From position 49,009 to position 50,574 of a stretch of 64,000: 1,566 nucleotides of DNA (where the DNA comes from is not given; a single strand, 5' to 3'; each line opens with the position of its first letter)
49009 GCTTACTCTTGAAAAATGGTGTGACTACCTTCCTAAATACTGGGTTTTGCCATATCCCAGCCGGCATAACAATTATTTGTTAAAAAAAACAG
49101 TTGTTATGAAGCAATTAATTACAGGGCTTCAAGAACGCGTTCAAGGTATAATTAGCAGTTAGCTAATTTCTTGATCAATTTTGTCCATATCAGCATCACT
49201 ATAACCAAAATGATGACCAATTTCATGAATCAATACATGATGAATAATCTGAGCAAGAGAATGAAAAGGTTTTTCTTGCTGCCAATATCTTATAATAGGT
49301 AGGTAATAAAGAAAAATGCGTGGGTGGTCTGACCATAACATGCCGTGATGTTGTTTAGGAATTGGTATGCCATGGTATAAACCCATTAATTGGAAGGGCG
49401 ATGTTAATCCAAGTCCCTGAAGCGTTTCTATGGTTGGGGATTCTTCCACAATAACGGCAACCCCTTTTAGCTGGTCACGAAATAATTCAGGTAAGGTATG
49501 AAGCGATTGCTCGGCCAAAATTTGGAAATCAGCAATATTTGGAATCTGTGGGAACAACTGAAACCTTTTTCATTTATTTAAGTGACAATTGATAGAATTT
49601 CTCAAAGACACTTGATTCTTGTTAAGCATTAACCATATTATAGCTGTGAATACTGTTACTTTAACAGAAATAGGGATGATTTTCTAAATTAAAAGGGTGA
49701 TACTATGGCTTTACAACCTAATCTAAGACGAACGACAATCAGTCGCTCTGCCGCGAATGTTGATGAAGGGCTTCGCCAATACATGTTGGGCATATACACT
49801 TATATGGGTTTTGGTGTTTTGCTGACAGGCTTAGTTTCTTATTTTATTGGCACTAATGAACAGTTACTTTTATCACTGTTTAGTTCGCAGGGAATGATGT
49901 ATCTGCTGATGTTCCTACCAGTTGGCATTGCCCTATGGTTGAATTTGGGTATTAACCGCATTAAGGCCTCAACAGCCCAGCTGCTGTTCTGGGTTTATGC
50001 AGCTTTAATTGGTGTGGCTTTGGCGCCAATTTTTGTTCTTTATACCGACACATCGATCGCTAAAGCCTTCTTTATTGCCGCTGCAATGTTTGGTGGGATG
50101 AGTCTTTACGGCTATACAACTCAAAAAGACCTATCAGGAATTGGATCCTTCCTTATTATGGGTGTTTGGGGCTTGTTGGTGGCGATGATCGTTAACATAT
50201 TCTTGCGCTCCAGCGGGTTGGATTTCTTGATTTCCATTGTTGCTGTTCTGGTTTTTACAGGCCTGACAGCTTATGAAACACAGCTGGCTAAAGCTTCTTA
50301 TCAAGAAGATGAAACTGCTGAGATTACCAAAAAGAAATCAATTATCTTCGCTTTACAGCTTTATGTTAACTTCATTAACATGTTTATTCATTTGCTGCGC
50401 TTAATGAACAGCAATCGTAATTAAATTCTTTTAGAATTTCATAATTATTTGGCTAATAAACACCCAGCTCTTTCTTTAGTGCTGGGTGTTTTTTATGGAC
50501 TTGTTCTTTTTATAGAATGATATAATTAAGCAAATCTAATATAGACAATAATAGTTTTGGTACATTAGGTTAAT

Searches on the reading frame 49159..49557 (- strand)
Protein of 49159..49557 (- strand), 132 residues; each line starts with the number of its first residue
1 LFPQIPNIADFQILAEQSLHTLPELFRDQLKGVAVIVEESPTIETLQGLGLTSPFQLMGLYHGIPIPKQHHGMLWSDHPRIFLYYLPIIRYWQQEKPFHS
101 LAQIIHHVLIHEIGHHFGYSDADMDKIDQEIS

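Call 70: search_protein_families(library=pfam, proteins=[window:49159-49557:-], max_evalue=0.001)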
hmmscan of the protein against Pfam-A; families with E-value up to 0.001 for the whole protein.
window:49159-49557:- (132 aa): 1 family
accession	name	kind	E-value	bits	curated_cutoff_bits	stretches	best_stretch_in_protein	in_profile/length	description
PF06262.17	Zincin_1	-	4.6e-25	87.9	22.4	1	30-127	1-95/97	Zincin-like metallopeptidase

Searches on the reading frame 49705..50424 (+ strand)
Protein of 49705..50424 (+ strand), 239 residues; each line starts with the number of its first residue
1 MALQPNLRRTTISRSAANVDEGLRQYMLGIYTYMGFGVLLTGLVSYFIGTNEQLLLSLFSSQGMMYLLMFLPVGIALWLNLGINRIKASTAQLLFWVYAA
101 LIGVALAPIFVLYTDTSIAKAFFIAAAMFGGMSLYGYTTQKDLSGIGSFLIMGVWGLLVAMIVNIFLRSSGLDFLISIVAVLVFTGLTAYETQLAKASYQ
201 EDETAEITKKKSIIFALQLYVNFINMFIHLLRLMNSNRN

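Call 70: search_protein_families(library=pfam, proteins=[window:49705-50424:+], max_evalue=0.001)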
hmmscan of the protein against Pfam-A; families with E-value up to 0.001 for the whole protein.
window:49705-50424:+ (239 aa): 2 families
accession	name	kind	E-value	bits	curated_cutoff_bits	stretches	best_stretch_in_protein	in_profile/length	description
PF01027.25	Bax1-I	-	1.5e-55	188.6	34.1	1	24-234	1-207/207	Inhibitor of apoptosis-promoting Bax1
PF12811.12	BaxI_1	-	0.00011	22.4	26.2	1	38-236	37-230/233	Bax inhibitor 1 like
